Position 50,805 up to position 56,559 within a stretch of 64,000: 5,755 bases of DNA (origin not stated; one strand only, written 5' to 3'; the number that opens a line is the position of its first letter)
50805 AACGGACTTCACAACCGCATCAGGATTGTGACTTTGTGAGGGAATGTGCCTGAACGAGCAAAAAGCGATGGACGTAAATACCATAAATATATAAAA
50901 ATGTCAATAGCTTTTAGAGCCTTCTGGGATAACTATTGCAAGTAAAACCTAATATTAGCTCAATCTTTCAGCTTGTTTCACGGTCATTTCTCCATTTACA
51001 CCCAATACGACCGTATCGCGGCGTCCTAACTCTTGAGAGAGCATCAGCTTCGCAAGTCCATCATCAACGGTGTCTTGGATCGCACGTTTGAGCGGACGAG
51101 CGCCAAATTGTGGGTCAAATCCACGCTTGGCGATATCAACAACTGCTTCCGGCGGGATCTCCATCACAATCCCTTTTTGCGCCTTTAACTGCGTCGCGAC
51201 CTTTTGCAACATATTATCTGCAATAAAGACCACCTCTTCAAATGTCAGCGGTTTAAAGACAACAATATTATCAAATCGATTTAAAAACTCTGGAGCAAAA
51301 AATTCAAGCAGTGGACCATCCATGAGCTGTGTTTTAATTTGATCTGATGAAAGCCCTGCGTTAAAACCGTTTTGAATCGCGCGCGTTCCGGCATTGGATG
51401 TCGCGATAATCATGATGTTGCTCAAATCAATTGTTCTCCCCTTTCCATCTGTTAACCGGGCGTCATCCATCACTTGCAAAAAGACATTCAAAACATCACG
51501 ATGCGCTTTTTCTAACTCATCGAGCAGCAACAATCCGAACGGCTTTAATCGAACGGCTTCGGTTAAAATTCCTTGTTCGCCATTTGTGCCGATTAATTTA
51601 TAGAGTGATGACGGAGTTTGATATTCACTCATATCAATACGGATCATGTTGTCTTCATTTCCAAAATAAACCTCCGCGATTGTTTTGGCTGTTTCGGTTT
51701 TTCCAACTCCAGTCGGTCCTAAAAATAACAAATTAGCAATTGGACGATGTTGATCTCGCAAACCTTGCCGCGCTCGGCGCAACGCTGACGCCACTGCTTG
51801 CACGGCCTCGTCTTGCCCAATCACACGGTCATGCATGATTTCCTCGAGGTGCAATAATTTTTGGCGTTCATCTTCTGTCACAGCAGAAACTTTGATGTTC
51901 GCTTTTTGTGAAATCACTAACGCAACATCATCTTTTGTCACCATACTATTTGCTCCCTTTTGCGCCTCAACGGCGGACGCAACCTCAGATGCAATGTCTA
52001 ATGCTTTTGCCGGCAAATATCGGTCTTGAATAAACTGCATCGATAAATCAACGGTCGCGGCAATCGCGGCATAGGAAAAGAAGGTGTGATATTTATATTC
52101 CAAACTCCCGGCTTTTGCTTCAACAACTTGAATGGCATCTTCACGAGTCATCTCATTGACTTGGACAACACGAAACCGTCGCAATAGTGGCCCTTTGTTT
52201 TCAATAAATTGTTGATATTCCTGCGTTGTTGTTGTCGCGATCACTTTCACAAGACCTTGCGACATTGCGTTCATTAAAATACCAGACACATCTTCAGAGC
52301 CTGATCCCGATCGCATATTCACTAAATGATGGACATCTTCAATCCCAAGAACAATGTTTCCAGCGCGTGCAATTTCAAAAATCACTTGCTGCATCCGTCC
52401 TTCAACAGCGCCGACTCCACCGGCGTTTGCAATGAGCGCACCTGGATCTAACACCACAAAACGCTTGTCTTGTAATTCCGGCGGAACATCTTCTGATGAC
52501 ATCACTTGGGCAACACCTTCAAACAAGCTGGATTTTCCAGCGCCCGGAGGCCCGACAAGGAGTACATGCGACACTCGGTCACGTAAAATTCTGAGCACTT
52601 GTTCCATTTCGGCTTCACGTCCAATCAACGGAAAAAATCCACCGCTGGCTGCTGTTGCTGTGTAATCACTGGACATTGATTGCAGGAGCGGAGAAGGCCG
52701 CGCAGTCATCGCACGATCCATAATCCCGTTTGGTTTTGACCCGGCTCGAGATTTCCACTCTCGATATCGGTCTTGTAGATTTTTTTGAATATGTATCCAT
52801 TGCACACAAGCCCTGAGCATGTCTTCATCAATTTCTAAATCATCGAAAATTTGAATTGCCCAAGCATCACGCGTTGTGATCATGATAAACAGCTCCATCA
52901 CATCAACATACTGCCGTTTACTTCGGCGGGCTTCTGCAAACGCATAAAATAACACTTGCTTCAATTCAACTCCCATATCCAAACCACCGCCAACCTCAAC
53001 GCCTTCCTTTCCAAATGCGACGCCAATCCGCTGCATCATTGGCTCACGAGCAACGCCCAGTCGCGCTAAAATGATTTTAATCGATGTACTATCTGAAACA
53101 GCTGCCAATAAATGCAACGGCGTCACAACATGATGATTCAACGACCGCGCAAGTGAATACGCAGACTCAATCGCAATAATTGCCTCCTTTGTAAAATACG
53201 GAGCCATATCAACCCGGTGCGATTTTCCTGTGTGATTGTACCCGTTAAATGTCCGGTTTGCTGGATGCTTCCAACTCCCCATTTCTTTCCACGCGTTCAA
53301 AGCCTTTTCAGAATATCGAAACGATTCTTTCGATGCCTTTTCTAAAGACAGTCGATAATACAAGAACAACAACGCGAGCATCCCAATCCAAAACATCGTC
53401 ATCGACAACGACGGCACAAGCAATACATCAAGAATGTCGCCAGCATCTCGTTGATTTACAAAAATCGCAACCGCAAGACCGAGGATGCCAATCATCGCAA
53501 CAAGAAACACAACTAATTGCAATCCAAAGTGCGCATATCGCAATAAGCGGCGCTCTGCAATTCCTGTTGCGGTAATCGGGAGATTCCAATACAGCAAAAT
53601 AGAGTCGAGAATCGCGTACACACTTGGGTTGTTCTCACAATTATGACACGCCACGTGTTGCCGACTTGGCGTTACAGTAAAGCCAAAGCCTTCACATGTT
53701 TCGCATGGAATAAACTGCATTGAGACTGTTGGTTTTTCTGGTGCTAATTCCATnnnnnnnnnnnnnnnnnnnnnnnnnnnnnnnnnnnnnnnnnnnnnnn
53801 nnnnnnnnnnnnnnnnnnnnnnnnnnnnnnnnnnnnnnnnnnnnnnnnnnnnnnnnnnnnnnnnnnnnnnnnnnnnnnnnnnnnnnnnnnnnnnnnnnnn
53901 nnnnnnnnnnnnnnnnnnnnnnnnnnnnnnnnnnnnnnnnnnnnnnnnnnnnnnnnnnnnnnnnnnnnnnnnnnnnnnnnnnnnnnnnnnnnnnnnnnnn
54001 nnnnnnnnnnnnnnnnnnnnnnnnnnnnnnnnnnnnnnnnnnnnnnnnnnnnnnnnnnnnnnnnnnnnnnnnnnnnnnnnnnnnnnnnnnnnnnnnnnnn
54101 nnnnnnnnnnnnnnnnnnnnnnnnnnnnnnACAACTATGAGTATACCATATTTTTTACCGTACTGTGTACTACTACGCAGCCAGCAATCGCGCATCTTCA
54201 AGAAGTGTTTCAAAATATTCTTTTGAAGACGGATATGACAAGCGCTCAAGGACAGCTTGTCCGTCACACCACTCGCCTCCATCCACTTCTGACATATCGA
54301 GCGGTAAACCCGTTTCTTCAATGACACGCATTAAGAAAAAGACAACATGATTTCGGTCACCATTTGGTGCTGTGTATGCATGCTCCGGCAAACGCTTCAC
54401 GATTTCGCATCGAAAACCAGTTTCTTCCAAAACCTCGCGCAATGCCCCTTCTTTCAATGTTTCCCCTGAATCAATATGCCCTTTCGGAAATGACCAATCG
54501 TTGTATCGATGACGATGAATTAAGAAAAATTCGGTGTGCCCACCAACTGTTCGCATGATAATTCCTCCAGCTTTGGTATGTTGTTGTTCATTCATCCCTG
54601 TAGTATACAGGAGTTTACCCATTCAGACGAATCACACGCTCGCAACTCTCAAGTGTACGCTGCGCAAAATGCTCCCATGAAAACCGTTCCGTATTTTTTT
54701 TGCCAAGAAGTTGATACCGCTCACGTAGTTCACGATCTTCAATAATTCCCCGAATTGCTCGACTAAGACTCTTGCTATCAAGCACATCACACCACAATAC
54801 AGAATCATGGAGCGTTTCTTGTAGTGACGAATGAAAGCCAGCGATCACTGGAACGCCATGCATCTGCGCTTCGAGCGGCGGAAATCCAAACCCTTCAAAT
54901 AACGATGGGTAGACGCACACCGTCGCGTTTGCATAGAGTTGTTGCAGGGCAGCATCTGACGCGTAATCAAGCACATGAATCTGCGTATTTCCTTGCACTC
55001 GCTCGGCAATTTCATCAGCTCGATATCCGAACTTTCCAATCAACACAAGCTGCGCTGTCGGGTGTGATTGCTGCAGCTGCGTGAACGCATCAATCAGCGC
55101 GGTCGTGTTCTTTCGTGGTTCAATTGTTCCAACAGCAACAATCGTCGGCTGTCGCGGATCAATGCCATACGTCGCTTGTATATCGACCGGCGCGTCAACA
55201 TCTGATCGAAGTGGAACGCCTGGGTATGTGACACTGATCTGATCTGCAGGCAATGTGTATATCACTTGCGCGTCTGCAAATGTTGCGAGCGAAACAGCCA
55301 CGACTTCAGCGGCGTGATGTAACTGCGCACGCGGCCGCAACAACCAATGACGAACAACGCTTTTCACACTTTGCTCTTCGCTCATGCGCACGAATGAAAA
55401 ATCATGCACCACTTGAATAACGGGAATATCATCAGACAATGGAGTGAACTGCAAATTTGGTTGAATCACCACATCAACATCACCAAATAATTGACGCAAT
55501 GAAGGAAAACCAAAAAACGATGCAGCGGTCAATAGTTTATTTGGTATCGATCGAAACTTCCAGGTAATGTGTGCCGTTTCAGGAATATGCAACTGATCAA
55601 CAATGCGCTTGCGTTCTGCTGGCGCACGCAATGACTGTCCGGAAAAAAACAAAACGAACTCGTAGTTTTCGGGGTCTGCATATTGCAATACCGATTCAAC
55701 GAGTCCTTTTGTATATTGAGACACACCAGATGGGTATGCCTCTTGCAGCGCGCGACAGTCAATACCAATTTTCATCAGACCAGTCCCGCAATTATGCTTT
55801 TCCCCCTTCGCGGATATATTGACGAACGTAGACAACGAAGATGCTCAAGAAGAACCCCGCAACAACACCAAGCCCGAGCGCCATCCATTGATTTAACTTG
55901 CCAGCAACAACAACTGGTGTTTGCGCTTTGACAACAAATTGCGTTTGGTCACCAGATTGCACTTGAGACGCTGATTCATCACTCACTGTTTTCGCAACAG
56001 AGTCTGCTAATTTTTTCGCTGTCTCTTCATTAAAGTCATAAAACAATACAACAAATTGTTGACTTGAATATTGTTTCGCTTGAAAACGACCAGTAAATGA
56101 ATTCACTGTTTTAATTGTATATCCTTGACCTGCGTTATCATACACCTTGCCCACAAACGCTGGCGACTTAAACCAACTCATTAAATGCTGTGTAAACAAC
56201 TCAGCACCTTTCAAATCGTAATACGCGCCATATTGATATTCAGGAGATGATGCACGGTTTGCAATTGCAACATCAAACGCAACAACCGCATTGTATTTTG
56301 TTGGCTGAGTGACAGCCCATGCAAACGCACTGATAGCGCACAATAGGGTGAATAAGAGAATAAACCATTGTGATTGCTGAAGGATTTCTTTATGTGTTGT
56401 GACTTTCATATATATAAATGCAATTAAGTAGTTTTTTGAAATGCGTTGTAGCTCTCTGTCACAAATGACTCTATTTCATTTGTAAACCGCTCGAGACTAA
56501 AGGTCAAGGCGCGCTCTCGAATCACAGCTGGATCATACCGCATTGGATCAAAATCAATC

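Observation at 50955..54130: Membrane-anchored, zinc-ribbon-capped ClpC-like double AAA+ unfoldase with an overlapping small membrane partner gene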

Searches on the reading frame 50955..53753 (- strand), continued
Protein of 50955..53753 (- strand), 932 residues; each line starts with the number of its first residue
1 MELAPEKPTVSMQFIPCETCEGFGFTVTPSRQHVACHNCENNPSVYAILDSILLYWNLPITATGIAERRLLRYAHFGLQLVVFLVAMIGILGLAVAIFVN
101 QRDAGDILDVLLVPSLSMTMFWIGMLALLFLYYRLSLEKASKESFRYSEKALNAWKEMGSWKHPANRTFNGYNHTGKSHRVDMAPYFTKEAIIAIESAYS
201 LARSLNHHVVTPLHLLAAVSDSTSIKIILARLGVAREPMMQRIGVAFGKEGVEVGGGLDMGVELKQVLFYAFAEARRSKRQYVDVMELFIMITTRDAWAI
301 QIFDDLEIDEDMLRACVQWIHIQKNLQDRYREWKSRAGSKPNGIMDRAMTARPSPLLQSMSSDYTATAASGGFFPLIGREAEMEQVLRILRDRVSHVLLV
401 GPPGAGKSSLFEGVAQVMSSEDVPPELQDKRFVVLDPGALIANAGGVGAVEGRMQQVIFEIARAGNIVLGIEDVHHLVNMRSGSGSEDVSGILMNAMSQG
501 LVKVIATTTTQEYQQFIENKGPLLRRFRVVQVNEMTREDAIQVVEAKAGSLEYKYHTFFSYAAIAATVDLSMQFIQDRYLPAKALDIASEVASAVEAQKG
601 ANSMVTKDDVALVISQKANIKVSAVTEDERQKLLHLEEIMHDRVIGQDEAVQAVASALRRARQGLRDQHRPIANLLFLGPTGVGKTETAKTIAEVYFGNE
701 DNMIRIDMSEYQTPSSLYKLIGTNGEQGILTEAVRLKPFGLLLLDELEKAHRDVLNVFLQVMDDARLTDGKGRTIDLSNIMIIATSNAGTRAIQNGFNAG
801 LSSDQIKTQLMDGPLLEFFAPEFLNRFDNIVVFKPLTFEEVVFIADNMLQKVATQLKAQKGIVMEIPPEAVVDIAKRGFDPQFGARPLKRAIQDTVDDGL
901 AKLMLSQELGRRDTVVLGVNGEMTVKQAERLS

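Call 59: search_protein_families(library=padloc, proteins=[window:50955-53753:-], max_evalue=0.01)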
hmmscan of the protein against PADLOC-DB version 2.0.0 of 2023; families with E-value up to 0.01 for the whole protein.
window:50955-53753:- (932 aa): 11 families
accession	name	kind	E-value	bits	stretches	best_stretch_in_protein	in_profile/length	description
PDLC03838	DolB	-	6.3e-34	115.8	1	617-906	114-373/375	-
PDLC04606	PDC-M37B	-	1.6e-32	111.1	1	554-803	62-309/390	-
PDLC04605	PDC-M37B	-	9.4e-25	85.6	1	615-790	245-426/518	-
PDLC04140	mad8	-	1.9e-13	48.6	2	395-531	28-130/314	mads_8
PDLC00915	TRIP13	-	3.8e-08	31.1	1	397-482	66-150/302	TRIP13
PDLC02196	IetA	-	2.2e-07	28.6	1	648-694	98-144/374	-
PDLC04232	IetA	-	2.2e-06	25.3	1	395-418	117-140/330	-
PDLC01993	RtcR--CARF_AAA_HTH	-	5.3e-05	19.8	1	671-788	203-328/523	-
PDLC02195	IetA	-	0.0019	15.6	0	648-694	113-159/395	-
PDLC04231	IetA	-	0.0026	15.6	0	395-473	118-183/262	-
PDLC01045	Csx3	-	0.0033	14.7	1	392-424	105-137/286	Csx3-AAA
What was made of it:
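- Tried and rejected: PADLOC gave only generic AAA homology (call 59).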

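Call 60: search_protein_families(library=pfam, proteins=[L002:8784-9743:+], max_evalue=0.01)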
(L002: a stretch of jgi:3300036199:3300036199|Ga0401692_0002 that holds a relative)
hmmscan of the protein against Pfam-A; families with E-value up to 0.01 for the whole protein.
L002:8784-9743:+ (319 aa): 0 families

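Call 63: search_protein_families(library=ncbifam, proteins=[L004:8871-9980:+], max_evalue=0.001)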
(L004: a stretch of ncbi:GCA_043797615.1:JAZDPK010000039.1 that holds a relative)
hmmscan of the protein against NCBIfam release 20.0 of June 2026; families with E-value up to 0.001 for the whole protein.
L004:8871-9980:+ (369 aa): 3 families
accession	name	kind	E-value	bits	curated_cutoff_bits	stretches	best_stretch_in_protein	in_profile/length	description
TIGR02380.1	ECA_wecA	exception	1.5e-22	80.2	326.05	1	9-365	3-341/346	UDP-N-acetylglucosamine--undecaprenyl-phosphate N-acetylglucosaminephosphotransferase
NF053644.1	MraY_archaea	equivalog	5.8e-21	75.2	450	2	168-327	186-337/340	pseudomurein biosynthesis MraY family phospho-N-acetylmuramoyl-pentapeptide-transferase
TIGR00445.1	mraY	equivalog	4.5e-15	55.9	192.05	1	18-330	2-315/321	phospho-N-acetylmuramoyl-pentapeptide-transferase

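Call 68: list_cluster_members(proteins=[P0001, P0061])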
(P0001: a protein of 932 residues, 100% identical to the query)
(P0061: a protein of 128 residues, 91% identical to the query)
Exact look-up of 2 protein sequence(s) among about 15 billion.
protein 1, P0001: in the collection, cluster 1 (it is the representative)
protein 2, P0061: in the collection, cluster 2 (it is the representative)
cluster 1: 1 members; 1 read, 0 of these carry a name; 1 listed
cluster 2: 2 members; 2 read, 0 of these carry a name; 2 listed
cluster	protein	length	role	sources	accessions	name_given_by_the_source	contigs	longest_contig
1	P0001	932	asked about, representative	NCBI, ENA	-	-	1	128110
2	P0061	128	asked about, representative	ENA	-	-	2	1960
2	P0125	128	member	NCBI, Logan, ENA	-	-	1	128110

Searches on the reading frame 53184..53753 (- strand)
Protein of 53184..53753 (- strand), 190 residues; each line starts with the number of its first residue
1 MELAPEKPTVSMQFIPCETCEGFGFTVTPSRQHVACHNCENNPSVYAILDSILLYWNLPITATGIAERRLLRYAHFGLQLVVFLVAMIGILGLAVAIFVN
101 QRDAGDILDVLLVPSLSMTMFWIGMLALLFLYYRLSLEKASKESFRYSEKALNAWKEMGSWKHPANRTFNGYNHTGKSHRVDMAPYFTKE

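Call 48: search_protein_representatives(protein=window:53184-53753:-)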
Query: 190 residues. Proteins with E-value up to 0.001 (for the whole library): 37; up to 1e-10: 8; up to 1e-30: 0. The best 37 are listed.
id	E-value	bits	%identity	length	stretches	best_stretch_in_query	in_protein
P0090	3.8e-29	117.9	33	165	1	4-153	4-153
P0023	2.1e-20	89.3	31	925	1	11-190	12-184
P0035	5.1e-20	88.1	29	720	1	12-189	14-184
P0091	9.3e-14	67.7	27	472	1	8-186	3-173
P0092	5.5e-13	65.2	30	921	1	10-137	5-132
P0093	2.7e-11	59.7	27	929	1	7-139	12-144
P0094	7.5e-11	58.2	32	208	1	9-151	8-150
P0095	8.9e-11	58.0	28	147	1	11-146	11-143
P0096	5.8e-10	55.3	30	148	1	9-134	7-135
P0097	1.7e-09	53.8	31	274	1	9-146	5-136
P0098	5.5e-09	52.1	25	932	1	14-145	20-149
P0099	4.0e-08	49.3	25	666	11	36-76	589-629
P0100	1.5e-07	47.4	42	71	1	11-69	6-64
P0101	4.7e-07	45.8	27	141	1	11-146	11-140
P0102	8.3e-07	45.0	31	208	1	14-140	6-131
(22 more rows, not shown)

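Call 60: search_protein_families(library=pfam, proteins=[window:53184-53753:-], max_evalue=0.01)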
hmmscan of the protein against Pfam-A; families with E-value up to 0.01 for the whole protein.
window:53184-53753:- (190 aa): 1 family
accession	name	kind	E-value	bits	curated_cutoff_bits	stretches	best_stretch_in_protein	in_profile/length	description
PF23733.2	GRXCR1-2_C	-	0.0092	16.3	26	0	12-42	7-38/47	GRXCR1/2, C-terminal domain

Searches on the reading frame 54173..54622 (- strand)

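Call 3: search_protein_families(library=pfam, proteins=[window:54173-54622:-], max_evalue=0.01)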
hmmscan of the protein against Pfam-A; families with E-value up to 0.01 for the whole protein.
window:54173-54622:- (149 aa): 1 family
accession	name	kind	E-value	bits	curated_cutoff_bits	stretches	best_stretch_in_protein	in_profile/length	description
PF00293.34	NUDIX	-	1.2e-19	71.1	21.1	1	21-136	8-130/134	NUDIX domain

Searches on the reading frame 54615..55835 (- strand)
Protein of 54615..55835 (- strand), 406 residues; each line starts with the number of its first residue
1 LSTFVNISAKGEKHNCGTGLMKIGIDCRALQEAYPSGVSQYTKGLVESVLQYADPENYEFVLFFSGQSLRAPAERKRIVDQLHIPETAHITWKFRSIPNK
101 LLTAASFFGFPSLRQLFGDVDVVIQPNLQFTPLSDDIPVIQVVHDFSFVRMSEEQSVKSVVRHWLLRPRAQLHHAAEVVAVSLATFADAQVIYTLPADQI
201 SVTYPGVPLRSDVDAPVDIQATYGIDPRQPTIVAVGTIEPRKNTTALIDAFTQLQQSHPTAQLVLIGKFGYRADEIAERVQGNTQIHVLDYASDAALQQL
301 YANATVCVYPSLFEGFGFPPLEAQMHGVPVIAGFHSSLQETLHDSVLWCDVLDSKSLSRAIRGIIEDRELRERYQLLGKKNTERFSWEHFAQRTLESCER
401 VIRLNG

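Call 60: search_protein_families(library=pfam, proteins=[window:54615-55835:-], max_evalue=0.01)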
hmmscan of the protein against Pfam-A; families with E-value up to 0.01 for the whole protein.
window:54615-55835:- (406 aa): 4 families
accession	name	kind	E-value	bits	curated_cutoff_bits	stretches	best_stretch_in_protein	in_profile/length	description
PF00534.26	Glycos_transf_1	-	9.2e-30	103.9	26.4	1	221-375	7-166/172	Glycosyl transferases group 1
PF13692.12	Glyco_trans_1_4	-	1.4e-22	80.9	27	1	230-367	2-142/142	Glycosyl transferases group 1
PF20706.3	GT4-conflict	-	7.6e-14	51.9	26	1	222-392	193-383/385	Family 4 Glycosyltransferase in conflict systems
PF13439.12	Glyco_transf_4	-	1.5e-07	32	28.5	1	57-209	19-168/170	Glycosyltransferase Family 4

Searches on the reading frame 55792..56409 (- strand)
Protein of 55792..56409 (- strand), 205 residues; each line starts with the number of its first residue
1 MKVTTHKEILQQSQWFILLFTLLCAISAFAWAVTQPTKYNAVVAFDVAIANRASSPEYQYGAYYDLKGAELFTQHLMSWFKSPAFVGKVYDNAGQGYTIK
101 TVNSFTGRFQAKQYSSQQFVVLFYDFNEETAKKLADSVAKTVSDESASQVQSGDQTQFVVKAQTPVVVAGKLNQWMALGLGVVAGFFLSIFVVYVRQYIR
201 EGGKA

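Call 60: search_protein_families(library=pfam, proteins=[window:55792-56409:-], max_evalue=0.01)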
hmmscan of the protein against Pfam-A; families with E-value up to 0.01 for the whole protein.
window:55792-56409:- (205 aa): 1 family
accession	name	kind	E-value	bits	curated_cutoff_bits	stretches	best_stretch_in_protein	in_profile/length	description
PF02706.20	Wzz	-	0.00014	22.5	25.5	1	9-92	11-90/91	Chain length determinant protein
